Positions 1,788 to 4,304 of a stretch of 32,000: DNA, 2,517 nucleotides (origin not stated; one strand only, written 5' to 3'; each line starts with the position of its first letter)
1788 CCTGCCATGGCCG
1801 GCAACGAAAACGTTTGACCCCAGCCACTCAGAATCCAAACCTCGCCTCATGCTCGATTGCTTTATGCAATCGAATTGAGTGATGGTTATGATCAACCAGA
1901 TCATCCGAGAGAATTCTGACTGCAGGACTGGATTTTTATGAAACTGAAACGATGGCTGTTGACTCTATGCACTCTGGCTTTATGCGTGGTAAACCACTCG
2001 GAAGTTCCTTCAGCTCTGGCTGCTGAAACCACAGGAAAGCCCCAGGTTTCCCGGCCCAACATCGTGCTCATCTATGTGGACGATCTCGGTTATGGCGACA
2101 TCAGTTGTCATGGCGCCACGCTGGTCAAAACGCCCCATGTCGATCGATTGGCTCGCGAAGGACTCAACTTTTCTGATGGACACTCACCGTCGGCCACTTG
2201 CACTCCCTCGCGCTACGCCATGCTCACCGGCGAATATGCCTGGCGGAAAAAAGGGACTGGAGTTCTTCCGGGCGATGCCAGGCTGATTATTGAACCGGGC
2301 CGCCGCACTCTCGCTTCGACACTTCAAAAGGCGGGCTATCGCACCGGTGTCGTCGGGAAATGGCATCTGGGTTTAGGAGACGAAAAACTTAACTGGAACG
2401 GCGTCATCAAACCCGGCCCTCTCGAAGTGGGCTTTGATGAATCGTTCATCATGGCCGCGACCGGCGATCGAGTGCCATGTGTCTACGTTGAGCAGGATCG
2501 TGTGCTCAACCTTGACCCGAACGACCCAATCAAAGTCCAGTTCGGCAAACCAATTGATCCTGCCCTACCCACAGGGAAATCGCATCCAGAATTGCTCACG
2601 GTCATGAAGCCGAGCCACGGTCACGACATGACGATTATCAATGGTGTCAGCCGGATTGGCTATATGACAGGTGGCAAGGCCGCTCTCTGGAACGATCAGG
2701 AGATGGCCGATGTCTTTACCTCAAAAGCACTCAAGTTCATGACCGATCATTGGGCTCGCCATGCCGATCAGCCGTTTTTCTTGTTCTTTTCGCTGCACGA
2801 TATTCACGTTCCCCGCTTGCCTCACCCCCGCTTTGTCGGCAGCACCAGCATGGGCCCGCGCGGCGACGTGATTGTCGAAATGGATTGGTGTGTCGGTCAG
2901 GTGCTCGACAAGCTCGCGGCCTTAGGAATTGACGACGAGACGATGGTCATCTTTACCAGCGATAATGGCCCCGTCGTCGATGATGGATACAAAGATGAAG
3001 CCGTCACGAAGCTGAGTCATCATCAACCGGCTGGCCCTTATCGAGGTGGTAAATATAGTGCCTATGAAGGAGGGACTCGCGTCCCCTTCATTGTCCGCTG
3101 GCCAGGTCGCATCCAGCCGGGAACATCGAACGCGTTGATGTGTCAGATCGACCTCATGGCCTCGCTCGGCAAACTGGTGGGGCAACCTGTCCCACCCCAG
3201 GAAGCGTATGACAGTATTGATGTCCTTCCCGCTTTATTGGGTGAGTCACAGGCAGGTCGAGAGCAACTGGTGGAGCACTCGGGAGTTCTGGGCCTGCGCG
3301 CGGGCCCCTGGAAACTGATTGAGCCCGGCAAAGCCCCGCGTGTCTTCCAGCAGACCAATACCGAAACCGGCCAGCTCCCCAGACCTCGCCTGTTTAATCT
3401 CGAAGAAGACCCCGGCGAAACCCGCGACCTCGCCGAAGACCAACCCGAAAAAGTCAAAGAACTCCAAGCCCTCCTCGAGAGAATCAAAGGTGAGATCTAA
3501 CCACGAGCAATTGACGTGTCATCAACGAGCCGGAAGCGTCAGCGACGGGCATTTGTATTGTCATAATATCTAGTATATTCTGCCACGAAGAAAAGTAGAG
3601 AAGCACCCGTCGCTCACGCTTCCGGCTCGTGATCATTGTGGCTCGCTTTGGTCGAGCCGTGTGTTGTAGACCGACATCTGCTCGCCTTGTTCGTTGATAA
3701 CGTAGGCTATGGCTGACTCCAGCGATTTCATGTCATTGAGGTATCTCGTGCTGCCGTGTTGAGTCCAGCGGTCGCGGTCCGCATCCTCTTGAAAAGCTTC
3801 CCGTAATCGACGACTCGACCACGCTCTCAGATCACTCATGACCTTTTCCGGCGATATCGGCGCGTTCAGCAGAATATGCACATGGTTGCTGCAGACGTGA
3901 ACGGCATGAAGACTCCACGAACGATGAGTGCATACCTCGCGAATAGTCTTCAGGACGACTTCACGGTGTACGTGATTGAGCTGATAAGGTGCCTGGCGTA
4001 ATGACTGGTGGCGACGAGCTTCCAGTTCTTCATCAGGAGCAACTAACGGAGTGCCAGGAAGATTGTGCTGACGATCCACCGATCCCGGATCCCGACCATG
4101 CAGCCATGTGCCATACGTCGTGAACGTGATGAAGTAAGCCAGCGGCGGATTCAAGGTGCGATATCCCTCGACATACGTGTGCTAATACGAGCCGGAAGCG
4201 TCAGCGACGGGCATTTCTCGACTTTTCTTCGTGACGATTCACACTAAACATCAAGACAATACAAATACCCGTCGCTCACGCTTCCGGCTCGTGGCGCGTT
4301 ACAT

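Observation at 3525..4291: Intact RAYT gene bracketed by two REP doublets: a complete REPtron-like unit in a planctomycete-type genome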

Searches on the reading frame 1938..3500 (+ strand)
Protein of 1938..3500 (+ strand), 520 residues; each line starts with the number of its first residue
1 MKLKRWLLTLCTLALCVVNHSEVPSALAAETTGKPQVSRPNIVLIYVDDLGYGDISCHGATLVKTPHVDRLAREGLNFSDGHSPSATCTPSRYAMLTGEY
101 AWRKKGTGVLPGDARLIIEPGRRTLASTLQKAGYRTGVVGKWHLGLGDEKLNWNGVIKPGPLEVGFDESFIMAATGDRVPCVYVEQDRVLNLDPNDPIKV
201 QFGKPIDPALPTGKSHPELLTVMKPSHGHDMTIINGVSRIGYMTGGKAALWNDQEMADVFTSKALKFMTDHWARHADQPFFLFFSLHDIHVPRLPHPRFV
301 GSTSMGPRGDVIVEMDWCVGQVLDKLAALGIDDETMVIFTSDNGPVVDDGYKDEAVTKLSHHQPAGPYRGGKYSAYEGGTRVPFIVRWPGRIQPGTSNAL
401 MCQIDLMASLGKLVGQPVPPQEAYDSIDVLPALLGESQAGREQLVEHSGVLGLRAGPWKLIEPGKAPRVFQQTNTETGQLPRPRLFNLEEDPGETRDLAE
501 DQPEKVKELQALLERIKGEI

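Call 53: find_encoding_contigs(protein=window:1938-3500:+, flank=10000, max_places=4)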
Protein window:1938-3500:+ (520 aa): 3 contigs read that carry it; 2 places shown.
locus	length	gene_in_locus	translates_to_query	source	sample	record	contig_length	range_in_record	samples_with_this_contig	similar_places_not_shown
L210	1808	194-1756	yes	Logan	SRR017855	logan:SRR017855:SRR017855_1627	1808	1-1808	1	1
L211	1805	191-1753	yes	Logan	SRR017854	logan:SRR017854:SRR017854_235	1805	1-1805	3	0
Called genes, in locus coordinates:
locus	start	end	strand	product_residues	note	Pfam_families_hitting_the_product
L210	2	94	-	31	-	?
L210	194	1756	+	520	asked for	PF00884:Sulfatase, PF16347:SGSH_C (faint)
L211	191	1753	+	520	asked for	PF00884:Sulfatase, PF16347:SGSH_C (faint)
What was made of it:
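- Tried and rejected: The exact sulfatase is found only on 1.8-kb read-assembly contigs that break at the first arm (call 53), so no whole-genome view was available.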

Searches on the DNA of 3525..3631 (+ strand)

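Call 52: search_dna_similar(query=window:3525-3631:+, collection=plasmids, mode=distant, max_evalue=0.001, max_rows=20)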
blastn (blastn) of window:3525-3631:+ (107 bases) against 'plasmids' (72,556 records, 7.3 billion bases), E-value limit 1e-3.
No match.
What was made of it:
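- Tried and rejected: Plasmid BLAST of the left element (call 52).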

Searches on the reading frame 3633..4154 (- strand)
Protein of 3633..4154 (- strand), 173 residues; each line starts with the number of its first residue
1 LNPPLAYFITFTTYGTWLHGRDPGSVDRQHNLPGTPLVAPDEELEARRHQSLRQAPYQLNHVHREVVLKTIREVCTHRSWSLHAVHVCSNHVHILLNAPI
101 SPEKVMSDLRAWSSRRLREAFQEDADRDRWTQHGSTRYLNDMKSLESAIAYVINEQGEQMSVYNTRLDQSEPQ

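Call 4: search_protein_families(library=pfam, proteins=[window:3633-4154:-], max_evalue=1)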
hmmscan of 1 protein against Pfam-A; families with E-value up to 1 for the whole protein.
window:3633-4154:- (173 aa): 2 families
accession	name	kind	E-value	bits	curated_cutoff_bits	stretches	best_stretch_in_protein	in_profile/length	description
PF01797.21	Y1_Tnp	-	1.2e-10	42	23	1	60-132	21-94/121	Transposase IS200 like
PF23343.2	REP_ORF2-G2P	-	0.14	12.9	27.8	1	90-154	51-93/99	Replication-associated protein ORF2/G2P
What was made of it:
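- It passes Pfam Y1_Tnp (call 4).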

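Call 5: search_protein_families(library=ncbifam, proteins=[window:3633-4154:-], max_evalue=1)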
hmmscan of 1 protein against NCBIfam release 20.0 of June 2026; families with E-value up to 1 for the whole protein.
window:3633-4154:- (173 aa): 2 families
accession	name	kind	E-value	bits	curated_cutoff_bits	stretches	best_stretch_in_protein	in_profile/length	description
NF033573.1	transpos_IS200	equivalog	2.8e-09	37.3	55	1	63-131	30-99/126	IS200/IS605 family transposase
NF047646.1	REP_Tyr_transpos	equivalog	1.7e-06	28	80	1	54-154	21-129/146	REP-associated tyrosine transposase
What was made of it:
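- On RAYT / TnpA-REP (class 2): The score is 28 bits against a cut-off of 80 (call 5).
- On IS200/IS605: The score is 37.3 bits against a cut-off of 55 (call 5).
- Closest known: IS200/IS605 TnpA. Different: It scores below the NF033573 cut-off (call 5).
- The score is below the IS200 equivalog cut-off (call 5).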

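Call 16: find_homologous_proteins(query=window:3633-4154:-, max_evalue=0.00001)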
Query window:3633-4154:- (173 aa): 800 proteins with E <= 0.00001 among 835 candidates; the best 120 are listed.
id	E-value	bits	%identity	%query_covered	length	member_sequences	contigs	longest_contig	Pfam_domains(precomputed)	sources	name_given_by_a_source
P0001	6.9e-105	366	91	100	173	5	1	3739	PF01797.22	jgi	jgi:REP element-mobilizing transposase RayT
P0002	5.5e-96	337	86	100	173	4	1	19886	PF01797.22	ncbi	-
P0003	1.1e-83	297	73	100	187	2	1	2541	PF01797.22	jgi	jgi:REP element-mobilizing transposase RayT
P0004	2.8e-81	290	71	99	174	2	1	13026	PF01797.22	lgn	-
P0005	5.1e-81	289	69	100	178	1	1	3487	PF01797.22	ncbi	-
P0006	7.2e-81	288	88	86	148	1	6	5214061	PF01797.22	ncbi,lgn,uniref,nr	ncbi:Transposase IS200 like protein [Planctopirus ephydatiae]|uniref:Transposase IS200 like protein 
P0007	1.2e-80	287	70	100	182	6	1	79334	PF01797.22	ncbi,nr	ncbi:MAG: transposase [Gemmataceae bacterium]|nr:transposase [Gemmataceae bacterium]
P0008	2.6e-80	286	72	98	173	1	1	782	PF01797.22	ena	-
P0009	6.9e-80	285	73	96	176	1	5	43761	PF01797.22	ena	-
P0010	1.0e-79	284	69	100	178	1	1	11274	PF01797.22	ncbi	-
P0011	6.3e-79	282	69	100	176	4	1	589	PF01797.22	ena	-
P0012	9.9e-74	265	67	100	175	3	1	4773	PF01797.22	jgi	jgi:REP element-mobilizing transposase RayT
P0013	1.0e-73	265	70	96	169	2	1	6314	PF01797.22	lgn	-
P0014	2.8e-73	263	67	96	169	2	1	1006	PF01797.22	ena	-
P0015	4.4e-73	263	64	100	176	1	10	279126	PF01797.22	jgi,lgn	jgi:REP element-mobilizing transposase RayT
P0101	1.6e-65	238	61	99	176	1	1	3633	PF01797.22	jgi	jgi:REP element-mobilizing transposase RayT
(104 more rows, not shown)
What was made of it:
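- On REPtron (functional architecture): Clusters are mostly seen on one contig (call 16).
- Nearly all protein clusters are seen on a single contig (call 16). Protein clusters are almost always seen on a single contig (call 16).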

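Call 17: find_encoding_contigs(protein=P0006, flank=10000, max_places=6)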
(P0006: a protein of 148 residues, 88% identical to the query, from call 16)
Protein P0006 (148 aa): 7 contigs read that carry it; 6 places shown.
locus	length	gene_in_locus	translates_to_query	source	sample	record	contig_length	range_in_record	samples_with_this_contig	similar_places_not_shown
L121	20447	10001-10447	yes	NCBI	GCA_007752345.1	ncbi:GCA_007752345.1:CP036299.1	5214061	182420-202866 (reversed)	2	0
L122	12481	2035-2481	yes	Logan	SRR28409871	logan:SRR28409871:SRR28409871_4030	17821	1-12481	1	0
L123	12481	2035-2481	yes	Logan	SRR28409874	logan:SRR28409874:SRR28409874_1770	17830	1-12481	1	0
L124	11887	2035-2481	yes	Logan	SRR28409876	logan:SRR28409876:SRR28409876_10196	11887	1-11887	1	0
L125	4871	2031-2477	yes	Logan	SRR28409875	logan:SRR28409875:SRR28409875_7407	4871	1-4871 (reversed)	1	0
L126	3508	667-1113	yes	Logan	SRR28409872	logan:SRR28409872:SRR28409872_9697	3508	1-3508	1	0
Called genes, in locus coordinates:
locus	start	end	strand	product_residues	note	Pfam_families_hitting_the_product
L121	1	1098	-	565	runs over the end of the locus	PF00749:tRNA-synt_1c, PF03950:tRNA-synt_1c_C, PF20974:tRNA-synt_1c_C2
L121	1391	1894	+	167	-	PF12802:MarR_2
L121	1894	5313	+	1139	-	-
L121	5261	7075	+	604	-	PF25990:Beta-barrel_YknX, PF25967:RND-MFP_C (weak), PF25975:CzcB_C, PF25989:YknX_C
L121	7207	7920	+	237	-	PF02463:SMC_N (faint), PF00005:ABC_tran, PF13304:AAA_21 (faint)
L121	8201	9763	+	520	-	PF00884:Sulfatase, PF16347:SGSH_C (faint)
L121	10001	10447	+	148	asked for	PF01797:Y1_Tnp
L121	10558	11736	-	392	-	-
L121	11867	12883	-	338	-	PF00892:EamA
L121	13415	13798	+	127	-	PF00903:Glyoxalase (weak), PF22677:Ble-like_N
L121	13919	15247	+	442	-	PF00723:Glyco_hydro_15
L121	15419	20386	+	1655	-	PF00069:Pkinase, PF07714:PK_Tyr_Ser-Thr, PF23381:Beta-prop_IFT122_1st, PF25174:Beta-prop_THOC3, PF25174:Beta-prop_THOC3, PF23381:Beta-prop_IFT122_1st, PF24796:WDR55, PF24814:WD40_Prp19, +43 more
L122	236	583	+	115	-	PF00884:Sulfatase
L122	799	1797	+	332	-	PF00884:Sulfatase, PF16347:SGSH_C (faint)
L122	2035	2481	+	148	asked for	PF01797:Y1_Tnp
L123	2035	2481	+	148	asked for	PF01797:Y1_Tnp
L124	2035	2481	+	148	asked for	PF01797:Y1_Tnp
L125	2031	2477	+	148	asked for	PF01797:Y1_Tnp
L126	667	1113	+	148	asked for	PF01797:Y1_Tnp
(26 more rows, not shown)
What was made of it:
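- On REPtron (functional architecture): There is one place in the complete P. ephydatiae genome for that exact protein (call 17).
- All six P. ephydatiae-type assemblies share one orientation (call 17).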

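Call 18: find_encoding_contigs(protein=P0002, flank=10000, max_places=4)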
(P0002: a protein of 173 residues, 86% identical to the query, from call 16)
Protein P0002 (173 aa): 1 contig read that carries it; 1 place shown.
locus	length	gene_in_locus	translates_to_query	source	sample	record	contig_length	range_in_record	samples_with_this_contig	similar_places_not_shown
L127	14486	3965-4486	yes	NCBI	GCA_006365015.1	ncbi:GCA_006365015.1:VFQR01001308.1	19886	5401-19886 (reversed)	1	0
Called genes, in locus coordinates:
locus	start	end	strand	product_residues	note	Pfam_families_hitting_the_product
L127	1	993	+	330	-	?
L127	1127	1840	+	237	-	PF02463:SMC_N (faint), PF00005:ABC_tran, PF13304:AAA_21 (faint)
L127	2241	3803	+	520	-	PF00884:Sulfatase, PF16347:SGSH_C (faint)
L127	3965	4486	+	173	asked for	PF01797:Y1_Tnp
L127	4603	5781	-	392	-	-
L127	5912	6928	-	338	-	PF00892:EamA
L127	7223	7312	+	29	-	-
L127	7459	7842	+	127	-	PF00903:Glyoxalase (weak), PF22677:Ble-like_N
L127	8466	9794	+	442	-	PF00723:Glyco_hydro_15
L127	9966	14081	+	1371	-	PF00069:Pkinase, PF07714:PK_Tyr_Ser-Thr, PF06439:3keto-disac_hyd, PF23381:Beta-prop_IFT122_1st, PF23414:Beta-prop_EML_2, PF24807:WD40_CDC20-Fz, PF25174:Beta-prop_THOC3, PF25173:Beta-prop_WDR3_1st, +30 more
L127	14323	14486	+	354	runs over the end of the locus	PF18306:LDcluster4, PF03641:Lysine_decarbox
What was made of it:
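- On IS200/IS605: The gene is single-copy and syntenic (calls 16-18).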

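Call 19: find_encoding_contigs(protein=window:3633-4154:-, flank=10000, max_places=6)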
Protein window:3633-4154:- (173 aa): no gene with exactly this product is on record in the collection.
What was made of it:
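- Tried and rejected: Exact look-up of the window protein (call 19).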

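Call 34: search_solved_structures(query=A1, max_evalue=1, show_alignments=3)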
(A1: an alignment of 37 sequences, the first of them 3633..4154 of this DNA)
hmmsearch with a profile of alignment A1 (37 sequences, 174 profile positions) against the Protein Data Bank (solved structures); distinct sequences matched with E-value up to 1: 10.
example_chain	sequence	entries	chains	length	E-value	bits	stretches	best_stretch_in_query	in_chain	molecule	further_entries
8rzu_A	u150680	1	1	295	0.022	17.8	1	62-137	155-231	Histone-lysine N-methyltransferase SETD2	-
7ea8_L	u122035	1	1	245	0.044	16.8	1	62-137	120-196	Histone-lysine N-methyltransferase SETD2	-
6j9j_A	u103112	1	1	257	0.049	16.7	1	62-137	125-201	Histone-lysine N-methyltransferase SETD2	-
4fmu_A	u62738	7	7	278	0.055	16.5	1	62-137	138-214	Histone-lysine N-methyltransferase SETD2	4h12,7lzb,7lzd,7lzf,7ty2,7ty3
5jjy_A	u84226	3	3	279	0.055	16.5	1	62-137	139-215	Histone-lysine N-methyltransferase SETD2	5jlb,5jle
5lss_A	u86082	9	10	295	0.061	16.4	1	62-137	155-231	Histone-lysine N-methyltransferase SETD2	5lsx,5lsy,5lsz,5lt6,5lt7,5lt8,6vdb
9g4a_A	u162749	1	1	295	0.061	16.4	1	62-137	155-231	Histone-lysine N-methyltransferase SETD2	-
5v21_A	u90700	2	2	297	0.062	16.4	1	62-137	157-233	Histone-lysine N-methyltransferase SETD2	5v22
9eh1_l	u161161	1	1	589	0.18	14.9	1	62-137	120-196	Histone-lysine N-methyltransferase SETD2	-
9egz_l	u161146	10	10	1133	0.37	13.8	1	62-137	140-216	Histone-lysine N-methyltransferase SETD2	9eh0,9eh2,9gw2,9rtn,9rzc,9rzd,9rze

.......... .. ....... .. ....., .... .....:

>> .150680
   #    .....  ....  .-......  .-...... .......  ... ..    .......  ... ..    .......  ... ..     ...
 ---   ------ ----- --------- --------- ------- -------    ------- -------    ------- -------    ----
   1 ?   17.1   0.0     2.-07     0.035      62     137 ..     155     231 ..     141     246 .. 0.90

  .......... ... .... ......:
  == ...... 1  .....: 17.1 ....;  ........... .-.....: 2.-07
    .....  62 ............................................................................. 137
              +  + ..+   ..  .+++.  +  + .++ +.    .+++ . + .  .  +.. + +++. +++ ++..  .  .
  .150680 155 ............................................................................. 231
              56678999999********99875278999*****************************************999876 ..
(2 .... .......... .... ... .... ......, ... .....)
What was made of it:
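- Tried and rejected: PDB profile search by sequence (call 34).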

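Call 35: find_encoding_contigs(protein=P0001, flank=10000, max_places=3)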
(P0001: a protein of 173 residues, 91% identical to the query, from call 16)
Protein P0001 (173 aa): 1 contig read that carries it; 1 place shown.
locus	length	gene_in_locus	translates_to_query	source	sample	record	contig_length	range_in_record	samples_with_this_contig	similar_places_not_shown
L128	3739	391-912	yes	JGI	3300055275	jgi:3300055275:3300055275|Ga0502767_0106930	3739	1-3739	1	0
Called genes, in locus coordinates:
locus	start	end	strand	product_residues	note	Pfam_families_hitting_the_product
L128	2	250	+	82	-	?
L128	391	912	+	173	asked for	PF01797:Y1_Tnp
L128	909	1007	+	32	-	-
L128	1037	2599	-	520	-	PF00884:Sulfatase, PF16347:SGSH_C (faint)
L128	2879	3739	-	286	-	?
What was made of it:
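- On REPtron (functional architecture): The gene is at an orthologous site in L121, L127 and L128 as well as the window (calls 17, 18, 35).
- The gene sits between the same sulfatase and EamA-side genes in four Planctopirus-type assemblies (calls 17, 18, 35).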

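Call 37: find_related_loci(query=A1, collection=metagenome_contigs, flank=2500)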
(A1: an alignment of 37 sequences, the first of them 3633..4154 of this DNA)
Query A1 (173 aa) in metagenome_contigs; peptide patterns used: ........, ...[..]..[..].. (x = any residue, [..] = any of these).
231 stretches matched a pattern; 179 encode a relative of the query (tblastn E <= 1e-3); the best 80 are kept; 80 distinct loci.
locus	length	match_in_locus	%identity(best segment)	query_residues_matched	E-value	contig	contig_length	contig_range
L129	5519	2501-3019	85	1-173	2e-100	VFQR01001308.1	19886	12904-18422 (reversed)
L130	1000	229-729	67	1-166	5e-85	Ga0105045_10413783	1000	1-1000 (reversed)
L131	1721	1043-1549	64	1-169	7e-79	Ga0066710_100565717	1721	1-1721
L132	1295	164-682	66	1-173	2e-80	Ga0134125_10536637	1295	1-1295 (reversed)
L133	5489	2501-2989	66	1-163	6e-72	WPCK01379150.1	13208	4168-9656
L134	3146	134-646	64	1-171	4e-72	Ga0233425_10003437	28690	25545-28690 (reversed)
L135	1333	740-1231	63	1-164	4e-75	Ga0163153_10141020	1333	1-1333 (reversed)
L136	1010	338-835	63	1-166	1e-76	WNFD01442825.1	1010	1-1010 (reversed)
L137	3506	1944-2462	64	1-173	3e-71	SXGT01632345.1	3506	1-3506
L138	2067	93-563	64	4-160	4e-72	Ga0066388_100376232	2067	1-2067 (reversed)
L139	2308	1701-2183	64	4-164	9e-72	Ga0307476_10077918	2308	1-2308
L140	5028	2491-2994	60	1-168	2e-70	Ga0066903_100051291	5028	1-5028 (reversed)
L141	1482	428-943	63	1-172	3e-73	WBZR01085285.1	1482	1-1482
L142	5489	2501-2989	65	4-166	5e-70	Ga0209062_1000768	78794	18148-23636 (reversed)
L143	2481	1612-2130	60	1-173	1e-70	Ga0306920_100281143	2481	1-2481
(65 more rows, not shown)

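Call 39: predict_structure(alignment_id=A1)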
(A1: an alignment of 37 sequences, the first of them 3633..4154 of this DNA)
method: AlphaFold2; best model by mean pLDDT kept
length: 173 residues; sequences in the alignment: 37
mean_pLDDT: 83.4   pTM: 0.78
mean pLDDT of the five models: 83.4, 81.7, 81.7, 80.7, 79.3
residues with pLDDT >= 90: 76; 70-90: 64; 50-70: 30; < 50: 3
segments of 3 or more residues with pLDDT < 50: 171-173
pLDDT, mean of each block of 10 residues (from residue 1): 86 72 59 66 81 82 96 97 93 94 94 96 88 83 91 79 74 42
secondary structure, 60 per line:
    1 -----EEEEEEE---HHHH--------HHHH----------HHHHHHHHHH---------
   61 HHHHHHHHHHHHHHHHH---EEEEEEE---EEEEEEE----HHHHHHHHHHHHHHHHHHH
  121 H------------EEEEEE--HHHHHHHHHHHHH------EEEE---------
elements in order: E6-12 H16-19 H28-31 H42-51 H61-77 E81-87 E91-97 H102-121 E134-139 H142-154 E161-164
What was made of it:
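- A confident model (pLDDT 83, pTM 0.78; call 39) matches 4er8 (TnpA-REP bound to a REP hairpin) best (E 5e-5, TM 0.50/0.52). HUH lies on a strand and Y151 on the C-terminal helix (call 39).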

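Call 43: fold_search(model_id=the predicted structure, library=pdb)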
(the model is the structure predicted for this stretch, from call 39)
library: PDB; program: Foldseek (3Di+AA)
matches with E <= 10: 1028; with E <= 0.001: 18
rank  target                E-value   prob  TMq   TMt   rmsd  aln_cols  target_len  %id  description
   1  4er8_A                5.1e-05  1.00  0.50  0.52   3.7       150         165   13  Structure of the REP associates tyrosine transposase bound to a REP hairpin (released 2012-08-15)
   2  2f4f_A                1.5e-04  1.00  0.48  0.63  13.2       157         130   13  Crystal structure of IS200 transposase (released 2005-12-13)
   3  2xma_B                2.2e-04  1.00  0.47  0.59   8.4       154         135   12  DEINOCOCCUS RADIODURANS ISDRA2 TRANSPOSASE RIGHT END DNA COMPLEX (released 2010-10-13)
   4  2xm3_A                2.2e-04  1.00  0.47  0.62   7.9       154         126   14  Deinococcus radiodurans ISDra2 Transposase Left end DNA complex (released 2010-10-13)
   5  2xm3_D                2.7e-04  1.00  0.48  0.63   6.4       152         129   13  Deinococcus radiodurans ISDra2 Transposase Left end DNA complex (released 2010-10-13)
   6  2xma_E                2.7e-04  1.00  0.47  0.57   8.4       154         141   12  DEINOCOCCUS RADIODURANS ISDRA2 TRANSPOSASE RIGHT END DNA COMPLEX (released 2010-10-13)
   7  2xm3_C                3.0e-04  1.00  0.47  0.62   8.4       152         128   12  Deinococcus radiodurans ISDra2 Transposase Left end DNA complex (released 2010-10-13)
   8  2fyx_A                3.0e-04  1.00  0.45  0.59   8.3       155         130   14  Crystal structure of a putative transposase (dr_0177) from deinococcus radiodurans r1 at 1.90 A resolution (released 2006-02-21)
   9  2xqc_D                4.7e-04  1.00  0.49  0.63   5.5       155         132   13  DEINOCOCCUS RADIODURANS ISDRA2 TRANSPOSASE COMPLEXED WITH LEFT END RECOGNITION AND CLEAVAGE SITE AND ZN (released 2010-10-13)
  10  2vhg_A                5.4e-04  1.00  0.44  0.59   6.9       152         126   16  Crystal Structure of the ISHp608 Transposase in Complex with Right End 31-mer DNA (released 2008-02-19)
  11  2xma_A                5.7e-04  1.00  0.47  0.57   8.4       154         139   12  DEINOCOCCUS RADIODURANS ISDRA2 TRANSPOSASE RIGHT END DNA COMPLEX (released 2010-10-13)
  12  2vih_B                6.1e-04  1.00  0.47  0.62  11.1       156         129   15  CRYSTAL STRUCTURE OF THE IS608 TRANSPOSASE IN COMPLEX WITH Left END 26-MER DNA (released 2008-02-19)
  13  2a6o_A                6.1e-04  1.00  0.47  0.53  11.6       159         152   16  Crystal Structure of the ISHp608 Transposase in Complex with Stem-loop DNA (released 2005-10-25)
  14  2vhg_B                6.1e-04  1.00  0.44  0.59  10.3       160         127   15  Crystal Structure of the ISHp608 Transposase in Complex with Right End 31-mer DNA (released 2008-02-19)
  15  2ec2_A                6.5e-04  1.00  0.49  0.64   7.2       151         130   13  Crystal structure of transposase from Sulfolobus tokodaii (released 2007-02-27)
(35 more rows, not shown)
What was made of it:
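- On RAYT / TnpA-REP (class 2): In the Foldseek search, 4er8_A ranks first with E 5e-5 and TM 0.50/0.52 (call 43).
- Closest known: IS200/IS605 TnpA. Same: The fold is the same (call 43), the catalytic residues match, and hairpins lie next to the gene.
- The next matches are the IS200, ISDra2 and IS608 TnpA structures (call 43).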
